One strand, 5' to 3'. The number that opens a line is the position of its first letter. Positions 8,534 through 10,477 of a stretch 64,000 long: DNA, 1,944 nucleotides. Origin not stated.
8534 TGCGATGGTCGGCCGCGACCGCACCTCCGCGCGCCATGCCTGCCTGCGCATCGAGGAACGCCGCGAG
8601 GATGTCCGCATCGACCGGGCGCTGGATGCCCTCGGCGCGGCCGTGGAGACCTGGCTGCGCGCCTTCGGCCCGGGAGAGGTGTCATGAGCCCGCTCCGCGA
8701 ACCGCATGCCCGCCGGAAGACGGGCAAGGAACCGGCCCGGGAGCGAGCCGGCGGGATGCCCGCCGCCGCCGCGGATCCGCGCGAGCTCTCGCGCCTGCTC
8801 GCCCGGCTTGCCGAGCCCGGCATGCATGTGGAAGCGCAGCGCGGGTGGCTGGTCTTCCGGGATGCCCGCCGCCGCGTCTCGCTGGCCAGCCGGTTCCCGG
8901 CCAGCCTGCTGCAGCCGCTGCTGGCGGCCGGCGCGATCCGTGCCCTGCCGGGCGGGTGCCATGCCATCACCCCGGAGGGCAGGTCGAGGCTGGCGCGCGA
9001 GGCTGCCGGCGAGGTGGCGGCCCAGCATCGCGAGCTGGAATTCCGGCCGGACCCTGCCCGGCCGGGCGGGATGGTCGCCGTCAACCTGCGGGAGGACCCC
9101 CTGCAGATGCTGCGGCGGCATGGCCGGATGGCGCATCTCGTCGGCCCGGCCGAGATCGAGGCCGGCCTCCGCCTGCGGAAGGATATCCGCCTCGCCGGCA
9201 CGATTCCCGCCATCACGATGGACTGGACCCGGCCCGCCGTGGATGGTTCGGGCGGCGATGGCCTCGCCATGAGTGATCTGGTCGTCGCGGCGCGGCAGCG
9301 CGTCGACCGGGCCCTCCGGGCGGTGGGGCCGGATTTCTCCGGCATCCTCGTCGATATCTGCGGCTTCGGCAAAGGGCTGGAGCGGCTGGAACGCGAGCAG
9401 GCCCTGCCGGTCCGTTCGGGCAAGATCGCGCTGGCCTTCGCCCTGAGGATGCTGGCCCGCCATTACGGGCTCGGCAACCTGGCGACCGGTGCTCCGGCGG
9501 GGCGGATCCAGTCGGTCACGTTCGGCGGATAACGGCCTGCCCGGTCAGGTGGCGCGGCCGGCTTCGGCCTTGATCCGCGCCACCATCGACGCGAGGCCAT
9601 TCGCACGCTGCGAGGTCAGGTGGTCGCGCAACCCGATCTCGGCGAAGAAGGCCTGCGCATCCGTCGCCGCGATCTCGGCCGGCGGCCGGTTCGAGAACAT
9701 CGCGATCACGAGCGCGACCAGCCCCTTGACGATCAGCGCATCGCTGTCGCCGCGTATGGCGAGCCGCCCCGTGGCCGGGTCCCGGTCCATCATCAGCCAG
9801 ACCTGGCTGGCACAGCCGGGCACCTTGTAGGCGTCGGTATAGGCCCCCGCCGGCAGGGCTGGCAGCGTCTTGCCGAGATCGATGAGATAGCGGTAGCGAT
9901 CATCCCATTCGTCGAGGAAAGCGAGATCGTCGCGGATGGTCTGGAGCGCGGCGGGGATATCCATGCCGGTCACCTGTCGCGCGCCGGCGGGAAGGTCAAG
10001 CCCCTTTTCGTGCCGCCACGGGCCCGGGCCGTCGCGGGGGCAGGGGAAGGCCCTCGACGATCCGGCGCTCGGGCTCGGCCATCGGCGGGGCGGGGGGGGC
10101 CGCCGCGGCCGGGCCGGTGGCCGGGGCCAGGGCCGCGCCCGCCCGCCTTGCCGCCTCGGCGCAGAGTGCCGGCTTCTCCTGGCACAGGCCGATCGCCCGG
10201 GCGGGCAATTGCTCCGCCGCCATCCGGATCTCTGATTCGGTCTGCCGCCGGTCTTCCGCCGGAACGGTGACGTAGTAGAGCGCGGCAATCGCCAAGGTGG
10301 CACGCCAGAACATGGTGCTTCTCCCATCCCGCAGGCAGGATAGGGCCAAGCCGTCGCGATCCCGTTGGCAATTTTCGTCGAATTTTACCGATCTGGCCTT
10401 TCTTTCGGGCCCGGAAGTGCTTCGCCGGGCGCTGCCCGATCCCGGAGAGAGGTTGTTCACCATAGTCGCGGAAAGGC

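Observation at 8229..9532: Split GafA-type GTA master activator (GafY-like DnaA-domain-IV HTH + GafZ-like protein) about 10 kb upstream of the GTA structural genes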

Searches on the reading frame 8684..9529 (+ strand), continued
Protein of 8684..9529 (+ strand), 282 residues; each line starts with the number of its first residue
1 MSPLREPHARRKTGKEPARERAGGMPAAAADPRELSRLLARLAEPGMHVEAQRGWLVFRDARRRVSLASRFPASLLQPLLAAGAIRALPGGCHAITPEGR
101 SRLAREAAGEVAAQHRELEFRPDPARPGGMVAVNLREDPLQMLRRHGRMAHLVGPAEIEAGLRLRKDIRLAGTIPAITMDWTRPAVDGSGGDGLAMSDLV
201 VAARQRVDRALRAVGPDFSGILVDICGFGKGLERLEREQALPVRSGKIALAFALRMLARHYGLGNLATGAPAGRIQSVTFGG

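Call 51: find_encoding_contigs(protein=P0026, flank=10000, max_places=1)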
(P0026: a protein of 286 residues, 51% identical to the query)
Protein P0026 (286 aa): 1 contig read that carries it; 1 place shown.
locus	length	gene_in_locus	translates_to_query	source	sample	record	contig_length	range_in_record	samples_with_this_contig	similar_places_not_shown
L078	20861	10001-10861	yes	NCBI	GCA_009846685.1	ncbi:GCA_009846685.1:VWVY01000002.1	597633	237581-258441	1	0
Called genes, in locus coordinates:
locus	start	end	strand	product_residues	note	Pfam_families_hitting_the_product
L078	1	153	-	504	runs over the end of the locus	PF03023:MurJ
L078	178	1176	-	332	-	PF00535:Glycos_transf_2, PF13641:Glyco_tranf_2_3 (weak)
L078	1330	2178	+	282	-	PF04794:YdjC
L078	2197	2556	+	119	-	PF04342:DMT_6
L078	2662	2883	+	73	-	-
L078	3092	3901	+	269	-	PF03239:FTR1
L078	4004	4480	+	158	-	PF11901:DM9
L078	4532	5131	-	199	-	PF00081:Sod_Fe_N, PF02777:Sod_Fe_C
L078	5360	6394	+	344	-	-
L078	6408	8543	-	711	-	PF02897:Peptidase_S9_N, PF00326:Peptidase_S9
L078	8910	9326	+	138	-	PF05443:ROS_MUCR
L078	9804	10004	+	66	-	-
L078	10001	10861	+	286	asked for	PF20057:DUF6456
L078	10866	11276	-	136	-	PF02657:SufE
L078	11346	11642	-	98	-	-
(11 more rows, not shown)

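Call 54: predict_structure(alignment_id=A4)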
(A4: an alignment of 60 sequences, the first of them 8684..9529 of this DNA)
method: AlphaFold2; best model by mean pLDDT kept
length: 282 residues; sequences in the alignment: 60
mean_pLDDT: 80.8   pTM: 0.58
mean pLDDT of the five models: 80.8, 80.4, 80.1, 80.0, 79.8
residues with pLDDT >= 90: 126; 70-90: 80; 50-70: 53; < 50: 23
segments of 3 or more residues with pLDDT < 50: 20-23, 186-194
pLDDT, mean of each block of 10 residues (from residue 1): 50 52 60 93 96 96 91 95 93 94 80 66 83 75 78 91 92 68 50 62 93 96 92 89 90 96 79 69 58
secondary structure, 60 per line:
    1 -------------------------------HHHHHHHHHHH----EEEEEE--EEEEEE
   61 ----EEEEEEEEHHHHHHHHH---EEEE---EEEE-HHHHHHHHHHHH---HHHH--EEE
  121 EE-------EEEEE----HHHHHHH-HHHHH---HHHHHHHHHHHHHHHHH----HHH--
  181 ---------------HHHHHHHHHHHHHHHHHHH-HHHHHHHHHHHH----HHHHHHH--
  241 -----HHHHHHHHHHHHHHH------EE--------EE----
elements in order: H32-42 E47-52 E55-60 E65-72 H73-81 E85-88 E92-95 H97-108 H112-115 E118-122 E130-134 H139-145 H147-151 H155-171 H196-214 H216-227 H232-238 H246-260

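Call 60: fold_search(model_id=the predicted structure, library=pdb)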
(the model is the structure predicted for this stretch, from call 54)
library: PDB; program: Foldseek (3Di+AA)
matches with E <= 10: 352; with E <= 0.001: 0
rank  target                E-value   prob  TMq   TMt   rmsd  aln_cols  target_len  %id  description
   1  7yn1_A                8.2e-03  0.28  0.14  0.12  18.7       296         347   16  Crystal structure of selenomethionine labeled CcbD (released 2023-08-02)
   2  7yn2_A                6.1e-02  0.13  0.14  0.12  18.5       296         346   16  Crystal structure of CcbD with methylthiolincosamide (released 2023-08-02)
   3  5y8t_B                5.1e-01  0.18  0.13  0.20  14.6       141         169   10  Crystal structure of Bacillus subtilis PadR in complex with p-coumaric acid (released 2017-11-29)
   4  7yon_R                6.1e-01  0.08  0.13  0.12  18.8       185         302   11  Complex structure of Neuropeptide Y Y2 receptor in complex with PYY(3-36) and Gi (released 2023-03-22)
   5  9fny_AV               6.4e-01  0.63  0.18  0.33   9.3        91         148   28  PF30S-PF30S dimer mediated by aRDF from P. furiosus (Structure I) (released 2025-01-15)
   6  7y65_D                8.0e-01  0.06  0.11  0.11  18.2       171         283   12  Cryo-EM structure of C5a peptide-bound C5aR1 in complex with Gi protein (released 2023-03-01)
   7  4v6f_AH               8.4e-01  0.08  0.10  0.15  18.8       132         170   11  Elongation complex of the 70S ribosome with three tRNAs and mRNA. (released 2014-07-09)
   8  2gmy_C                8.9e-01  0.11  0.12  0.21  12.6       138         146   14  Crystal Structure of a Protein of Unknown Function ATU0492 from Agrobacterium tumefaciens, Putative Antioxidant Defenc (released 2006-05-09)
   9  8fn1_A                9.4e-01  0.06  0.11  0.11  17.1       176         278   12  CryoEM structure of Go-coupled NTSR1 (released 2023-03-29)
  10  6o8z_G                1.2e+00  0.06  0.09  0.13  15.4       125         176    8  Cryo-EM image reconstruction of the 70S Ribosome Enterococcus faecalis Class04 (released 2020-09-16)
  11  8zh8_R                1.3e+00  0.05  0.13  0.12  16.4       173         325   11  Human GPR103 -Gq complex bound to QRFP26 (released 2024-07-03)
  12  4u0m_A                1.3e+00  0.03  0.12  0.10  20.8       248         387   15  Structure of the Vibrio cholerae di-nucleotide cyclase (DncV) mutant D193N in complex with ATP, GTP and 5MTHFGLU2 (released 2014-09-17)
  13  7qgg_ST               1.4e+00  0.28  0.13  0.23   8.4        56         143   34  Neuronal RNA granules are ribosome complexes stalled at the pre-translocation state (released 2022-10-26)
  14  5nx5_B                1.4e+00  0.08  0.13  0.13  12.9       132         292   12  Crystal structure of Linalool/Nerolidol synthase from Streptomyces clavuligerus in complex with 2-fluorogeranyl diphos (released 2017-09-20)
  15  9kft_R                1.4e+00  0.06  0.13  0.13  16.2       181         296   12  Cryo-EM structure of the fMLFC-FPR1-Gi complex (released 2025-11-12)
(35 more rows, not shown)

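Call 85: search_dna_similar(query=window:8684-9529:+, collection=phages, mode=protein, max_evalue=0.001, max_rows=15)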
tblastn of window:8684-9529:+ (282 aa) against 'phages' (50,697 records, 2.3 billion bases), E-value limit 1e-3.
Records with a match: 1; places in all: 1; records where one place covers at least 80% of the query: 0.
Best place of each record, by identity: <60% 1.
By first word of the organism name: Bacteriophage 1.
By host as written in the record: - 1.
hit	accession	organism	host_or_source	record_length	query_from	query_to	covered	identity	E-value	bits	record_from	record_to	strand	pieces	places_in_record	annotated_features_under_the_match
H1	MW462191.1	Bacteriophage sp.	freshwater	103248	95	261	59%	45.7%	2e-26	114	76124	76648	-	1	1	hypothetical protein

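Call 86: get_annotated_region(hit=H1, flank=5000)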
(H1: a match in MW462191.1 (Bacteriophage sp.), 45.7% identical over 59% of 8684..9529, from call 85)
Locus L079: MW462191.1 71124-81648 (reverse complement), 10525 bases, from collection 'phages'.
description: Bacteriophage sp. isolate contig405706 genomic sequence.
organism: Bacteriophage sp. (NCBI taxid 38018)
taxonomy: Viruses
host: -; source: freshwater; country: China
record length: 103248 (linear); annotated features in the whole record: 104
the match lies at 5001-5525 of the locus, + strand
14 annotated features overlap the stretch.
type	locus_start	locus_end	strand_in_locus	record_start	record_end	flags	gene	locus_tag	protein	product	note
CDS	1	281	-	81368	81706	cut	-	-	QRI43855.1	hypothetical protein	-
CDS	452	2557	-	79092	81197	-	-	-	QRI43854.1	protease II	-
CDS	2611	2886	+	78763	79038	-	-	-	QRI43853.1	hypothetical protein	-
CDS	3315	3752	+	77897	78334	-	-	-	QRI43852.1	transcriptional regulator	-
CDS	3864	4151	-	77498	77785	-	-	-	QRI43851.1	hypothetical protein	-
CDS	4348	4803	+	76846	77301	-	-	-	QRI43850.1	DNA-binding protein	-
CDS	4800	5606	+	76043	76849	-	-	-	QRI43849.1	hypothetical protein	-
CDS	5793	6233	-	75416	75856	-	-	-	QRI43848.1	sulfur acceptor protein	-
CDS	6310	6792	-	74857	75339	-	-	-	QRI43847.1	hypothetical protein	-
CDS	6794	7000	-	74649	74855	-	-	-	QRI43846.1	hypothetical protein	-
CDS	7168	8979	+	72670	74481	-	-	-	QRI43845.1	EvgS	-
CDS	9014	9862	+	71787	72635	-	-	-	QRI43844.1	hypothetical protein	-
CDS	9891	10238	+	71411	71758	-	-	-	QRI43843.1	hypothetical protein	-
CDS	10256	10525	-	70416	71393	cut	-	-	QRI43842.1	hypothetical protein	-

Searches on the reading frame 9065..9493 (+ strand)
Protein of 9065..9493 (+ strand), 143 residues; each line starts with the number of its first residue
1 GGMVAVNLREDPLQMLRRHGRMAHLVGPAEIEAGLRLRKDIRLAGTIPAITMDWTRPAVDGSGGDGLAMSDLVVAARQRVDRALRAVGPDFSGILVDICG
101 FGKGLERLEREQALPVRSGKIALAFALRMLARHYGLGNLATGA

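Call 68: predict_structure(alignment_id=A5)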
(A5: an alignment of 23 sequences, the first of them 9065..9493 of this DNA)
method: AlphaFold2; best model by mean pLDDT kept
length: 143 residues; sequences in the alignment: 23
mean_pLDDT: 76.8   pTM: 0.70
mean pLDDT of the five models: 76.8, 76.3, 75.8, 75.0, 74.2
residues with pLDDT >= 90: 46; 70-90: 57; 50-70: 15; < 50: 25
segments of 3 or more residues with pLDDT < 50: 1-5, 48-65
pLDDT, mean of each block of 10 residues (from residue 1): 50 83 84 92 67 40 50 88 92 91 87 88 93 79 45
secondary structure, 60 per line:
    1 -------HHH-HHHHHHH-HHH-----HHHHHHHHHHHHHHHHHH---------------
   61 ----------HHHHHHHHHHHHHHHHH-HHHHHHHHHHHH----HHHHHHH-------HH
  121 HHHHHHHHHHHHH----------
elements in order: H12-18 H28-45 H71-87 H89-100 H105-111 H119-133

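Call 71: fold_search(model_id=the predicted structure, library=pdb)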
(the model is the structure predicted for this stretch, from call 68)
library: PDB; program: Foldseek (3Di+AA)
matches with E <= 10: 98; with E <= 0.001: 0
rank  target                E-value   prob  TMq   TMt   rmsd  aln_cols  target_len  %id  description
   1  6dv9_F                7.2e-01  0.44  0.38  0.32  31.6       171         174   15  Crystal structure of Mycobacterium tuberculosis transcription initiation complex(ECF sigma factor L) containing 5nt RN (released 2019-02-20)
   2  3hug_A                8.4e-01  0.82  0.36  0.59   6.4        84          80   18  Crystal structure of Mycobacterium tuberculosis anti-sigma factor RslA in complex with -35 promoter binding domain of  (released 2010-03-02)
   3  3hug_K                9.8e-01  0.91  0.36  0.65   3.4        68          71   15  Crystal structure of Mycobacterium tuberculosis anti-sigma factor RslA in complex with -35 promoter binding domain of  (released 2010-03-02)
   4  3hug_E                1.1e+00  0.84  0.36  0.62   4.0        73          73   19  Crystal structure of Mycobacterium tuberculosis anti-sigma factor RslA in complex with -35 promoter binding domain of  (released 2010-03-02)
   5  5zx2_F                1.1e+00  0.33  0.38  0.31  30.7       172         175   16  Mycobacterium tuberculosis RNA polymerase transcription initiation complex with ECF sigma factor sigma H and 7nt RNA (released 2019-03-20)
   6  3hug_C                1.2e+00  0.82  0.35  0.60   4.6        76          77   18  Crystal structure of Mycobacterium tuberculosis anti-sigma factor RslA in complex with -35 promoter binding domain of  (released 2010-03-02)
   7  3hug_G                1.6e+00  0.77  0.36  0.62   4.1        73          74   19  Crystal structure of Mycobacterium tuberculosis anti-sigma factor RslA in complex with -35 promoter binding domain of  (released 2010-03-02)
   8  6dxo_A                1.6e+00  0.33  0.34  0.36  14.5       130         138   20  1.8 A structure of RsbN-BldN complex. (released 2018-07-11)
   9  4nqw_A                1.6e+00  0.33  0.37  0.36  18.8       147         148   19  Structure of Mycobacterium tuberculosis extracytoplasmic function sigma factor SigK in complex with the cytosolic doma (released 2014-01-22)
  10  2gmy_C                2.2e+00  0.08  0.21  0.21  14.6       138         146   13  Crystal Structure of a Protein of Unknown Function ATU0492 from Agrobacterium tumefaciens, Putative Antioxidant Defenc (released 2006-05-09)
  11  5fgm                  2.3e+00  0.90  0.37  0.77   1.6        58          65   17  Streptomyces coelicolor SigR region 4 (released 2016-03-02)
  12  6koq_F                2.3e+00  0.14  0.33  0.32  31.4       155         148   16  Mycobacterium tuberculosis initial transcription complex comprising sigma H and 5'-OH RNA of 10 nt (released 2020-03-11)
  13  6jcx_F                2.5e+00  0.16  0.35  0.28  30.0       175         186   16  Mycobacterium tuberculosis transcription initiation complex with ECF sigma factor sigma H and 6nt RNA (released 2019-05-29)
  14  2gmy_B                2.9e+00  0.07  0.21  0.21  14.6       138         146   13  Crystal Structure of a Protein of Unknown Function ATU0492 from Agrobacterium tumefaciens, Putative Antioxidant Defenc (released 2006-05-09)
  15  8xl2_D                2.9e+00  0.05  0.17  0.06  19.8       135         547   15  Human acetyl-CoA carboxylase 1 filament in complex with acetyl-CoA (ACC1-inact) (released 2024-10-23)
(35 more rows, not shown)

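Call 87: fold_search(model_id=the predicted structure, library=viral)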
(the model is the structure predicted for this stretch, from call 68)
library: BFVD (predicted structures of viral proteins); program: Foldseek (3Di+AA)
matches with E <= 10: 227; with E <= 0.001: 2
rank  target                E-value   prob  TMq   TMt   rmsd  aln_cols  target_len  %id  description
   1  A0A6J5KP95            1.2e-04  1.00  0.68  0.49   6.5       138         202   22  DUF6456 domain-containing protein [uncultured Caudovirales phage]
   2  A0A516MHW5            2.4e-04  1.00  0.64  0.55   4.5       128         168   19  (no name in the UniProt tables at hand)
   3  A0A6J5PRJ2            1.4e-03  1.00  0.55  0.41  10.0       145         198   22  Uncharacterized protein [uncultured Caudovirales phage]
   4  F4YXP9                2.4e-03  1.00  0.56  0.28   6.9       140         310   23  DUF6456 domain-containing protein [Roseobacter phage RDJL Phi 1]
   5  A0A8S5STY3            5.4e-03  1.00  0.53  0.45   8.8       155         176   18  Uncharacterized protein [Siphoviridae sp. ctFgp7]
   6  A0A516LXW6            9.0e-03  1.00  0.55  0.44   7.4       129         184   17  (no name in the UniProt tables at hand)
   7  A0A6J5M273            1.7e-02  1.00  0.58  0.41   8.5       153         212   17  Uncharacterized protein [uncultured Caudovirales phage]
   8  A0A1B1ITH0            2.3e-02  1.00  0.53  0.46   7.5       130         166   18  (no name in the UniProt tables at hand)
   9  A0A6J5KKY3            2.3e-02  1.00  0.51  0.49   7.5       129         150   16  Uncharacterized protein [uncultured Caudovirales phage]
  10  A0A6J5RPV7            2.6e-02  1.00  0.45  0.33   9.9       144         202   18  Uncharacterized protein [uncultured Caudovirales phage]
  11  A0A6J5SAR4            3.8e-02  1.00  0.54  0.47   5.5       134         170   16  Uncharacterized protein [uncultured Caudovirales phage]
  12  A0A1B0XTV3            4.0e-02  1.00  0.43  0.31  11.2       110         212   18  (no name in the UniProt tables at hand)
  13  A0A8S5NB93            5.4e-02  0.99  0.46  0.35  11.2       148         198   19  Transcriptional regulator [Siphoviridae sp. ct1mp9]
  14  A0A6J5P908            8.6e-02  1.00  0.47  0.46   9.7       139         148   18  Uncharacterized protein [uncultured Caudovirales phage]
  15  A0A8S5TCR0            9.5e-02  1.00  0.46  0.54   8.5       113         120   17  Anti-sigma F factor [Phage sp. ctesc4]
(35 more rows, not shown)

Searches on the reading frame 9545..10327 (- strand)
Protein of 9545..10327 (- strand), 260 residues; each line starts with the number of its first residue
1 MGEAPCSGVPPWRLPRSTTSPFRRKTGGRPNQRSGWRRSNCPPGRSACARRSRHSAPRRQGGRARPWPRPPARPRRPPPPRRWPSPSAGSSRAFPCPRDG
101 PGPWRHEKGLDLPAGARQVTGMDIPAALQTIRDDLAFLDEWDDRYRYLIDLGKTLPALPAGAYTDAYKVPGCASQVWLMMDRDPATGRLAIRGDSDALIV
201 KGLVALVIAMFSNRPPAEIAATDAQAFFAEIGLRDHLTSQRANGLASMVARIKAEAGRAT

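Call 14: search_protein_families(library=pfam, proteins=[window:9545-10327:-], max_evalue=0.001)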
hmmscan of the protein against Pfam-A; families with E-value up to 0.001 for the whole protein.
window:9545-10327:- (260 aa): 1 family
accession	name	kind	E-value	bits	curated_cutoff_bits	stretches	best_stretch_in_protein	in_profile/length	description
PF02657.20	SufE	-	2e-42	144.2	27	1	133-254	2-120/121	Fe-S metabolism associated domain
